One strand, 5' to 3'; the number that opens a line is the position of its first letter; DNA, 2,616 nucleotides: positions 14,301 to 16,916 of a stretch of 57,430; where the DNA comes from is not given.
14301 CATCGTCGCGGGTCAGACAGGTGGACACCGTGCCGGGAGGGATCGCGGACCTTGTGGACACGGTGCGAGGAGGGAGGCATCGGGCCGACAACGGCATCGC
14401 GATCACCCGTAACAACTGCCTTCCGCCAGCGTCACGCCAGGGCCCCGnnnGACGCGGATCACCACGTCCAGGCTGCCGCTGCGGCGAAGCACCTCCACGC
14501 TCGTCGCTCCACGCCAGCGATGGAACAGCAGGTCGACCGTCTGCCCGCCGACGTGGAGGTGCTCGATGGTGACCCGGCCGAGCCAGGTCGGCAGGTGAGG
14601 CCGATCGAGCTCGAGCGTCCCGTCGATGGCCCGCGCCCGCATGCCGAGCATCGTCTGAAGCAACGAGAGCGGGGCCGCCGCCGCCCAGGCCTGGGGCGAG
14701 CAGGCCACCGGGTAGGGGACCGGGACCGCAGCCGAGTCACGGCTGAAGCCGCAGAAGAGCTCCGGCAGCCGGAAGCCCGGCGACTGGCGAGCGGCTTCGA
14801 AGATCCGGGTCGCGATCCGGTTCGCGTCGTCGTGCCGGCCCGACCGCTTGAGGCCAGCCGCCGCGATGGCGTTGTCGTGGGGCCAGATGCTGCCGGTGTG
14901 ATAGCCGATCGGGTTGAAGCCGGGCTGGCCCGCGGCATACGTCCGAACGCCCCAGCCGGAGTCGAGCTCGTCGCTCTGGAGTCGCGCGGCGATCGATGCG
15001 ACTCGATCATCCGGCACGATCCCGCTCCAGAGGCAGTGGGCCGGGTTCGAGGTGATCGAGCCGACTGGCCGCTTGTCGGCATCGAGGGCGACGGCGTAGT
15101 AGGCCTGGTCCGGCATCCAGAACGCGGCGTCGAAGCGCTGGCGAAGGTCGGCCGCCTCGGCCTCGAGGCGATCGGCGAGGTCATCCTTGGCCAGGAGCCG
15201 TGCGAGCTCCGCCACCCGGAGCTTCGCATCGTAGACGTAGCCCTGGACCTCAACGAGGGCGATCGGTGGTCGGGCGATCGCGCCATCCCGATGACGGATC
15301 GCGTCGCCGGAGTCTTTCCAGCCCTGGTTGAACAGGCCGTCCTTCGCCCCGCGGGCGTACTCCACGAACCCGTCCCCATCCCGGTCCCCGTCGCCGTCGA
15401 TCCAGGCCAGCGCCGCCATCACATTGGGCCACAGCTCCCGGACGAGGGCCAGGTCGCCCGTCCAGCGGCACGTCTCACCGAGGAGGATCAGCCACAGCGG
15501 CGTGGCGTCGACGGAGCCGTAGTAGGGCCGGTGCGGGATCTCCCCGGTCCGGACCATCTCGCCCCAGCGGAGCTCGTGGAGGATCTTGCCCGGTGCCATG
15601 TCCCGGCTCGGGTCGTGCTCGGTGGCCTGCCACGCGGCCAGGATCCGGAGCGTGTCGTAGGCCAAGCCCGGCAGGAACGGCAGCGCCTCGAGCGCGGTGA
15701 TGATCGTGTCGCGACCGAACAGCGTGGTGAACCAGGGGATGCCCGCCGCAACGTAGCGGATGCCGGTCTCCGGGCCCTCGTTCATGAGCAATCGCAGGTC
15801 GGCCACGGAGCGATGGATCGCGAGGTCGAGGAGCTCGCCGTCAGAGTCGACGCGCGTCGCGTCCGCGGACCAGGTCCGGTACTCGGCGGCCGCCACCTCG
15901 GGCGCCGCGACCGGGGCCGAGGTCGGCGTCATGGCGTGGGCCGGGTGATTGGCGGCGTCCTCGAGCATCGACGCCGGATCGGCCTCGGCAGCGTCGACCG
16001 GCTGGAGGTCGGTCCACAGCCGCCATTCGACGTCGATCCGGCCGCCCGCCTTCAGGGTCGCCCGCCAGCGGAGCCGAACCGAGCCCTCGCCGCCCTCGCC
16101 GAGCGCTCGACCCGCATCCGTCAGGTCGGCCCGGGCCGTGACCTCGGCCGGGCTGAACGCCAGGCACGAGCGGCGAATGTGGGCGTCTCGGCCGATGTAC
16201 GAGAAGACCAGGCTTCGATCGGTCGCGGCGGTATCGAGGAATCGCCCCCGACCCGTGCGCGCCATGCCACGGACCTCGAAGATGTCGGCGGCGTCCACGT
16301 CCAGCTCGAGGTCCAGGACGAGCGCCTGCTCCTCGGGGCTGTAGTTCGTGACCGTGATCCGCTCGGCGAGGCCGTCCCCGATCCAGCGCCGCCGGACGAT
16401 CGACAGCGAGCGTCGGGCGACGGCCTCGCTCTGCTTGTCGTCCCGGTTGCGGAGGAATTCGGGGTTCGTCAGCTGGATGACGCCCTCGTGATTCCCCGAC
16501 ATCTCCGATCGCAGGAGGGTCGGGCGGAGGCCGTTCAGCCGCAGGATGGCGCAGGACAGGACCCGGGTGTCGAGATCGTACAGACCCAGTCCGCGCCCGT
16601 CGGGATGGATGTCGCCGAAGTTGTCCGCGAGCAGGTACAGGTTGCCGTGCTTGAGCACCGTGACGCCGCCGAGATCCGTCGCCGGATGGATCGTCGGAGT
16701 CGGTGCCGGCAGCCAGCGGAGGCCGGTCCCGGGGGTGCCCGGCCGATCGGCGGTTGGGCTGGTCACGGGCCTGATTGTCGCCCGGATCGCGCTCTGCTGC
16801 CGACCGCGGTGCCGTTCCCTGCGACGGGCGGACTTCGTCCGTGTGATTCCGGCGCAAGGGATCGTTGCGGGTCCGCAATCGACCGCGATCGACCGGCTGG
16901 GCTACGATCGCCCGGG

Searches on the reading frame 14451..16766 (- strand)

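Call 12: search_protein_families(library=pfam, proteins=[window:14451-16766:-], max_evalue=0.00001)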
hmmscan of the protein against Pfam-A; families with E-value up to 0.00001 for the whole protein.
window:14451-16766:- (772 aa): 3 families
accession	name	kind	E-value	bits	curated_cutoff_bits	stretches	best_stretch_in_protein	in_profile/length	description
PF14742.11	GDE_N_bis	-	7e-44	150.3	22.1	1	38-249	1-194/194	N-terminal domain of (some) glycogen debranching enzymes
PF22422.2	MGH1-like_GH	-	1.3e-21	78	27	1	414-665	59-336/356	Mannosylglycerate hydrolase MGH1-like glycoside hydrolase domain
PF06202.20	GDE_C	-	2.1e-08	33.9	21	1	334-697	13-363/367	Amylo-alpha-1,6-glucosidase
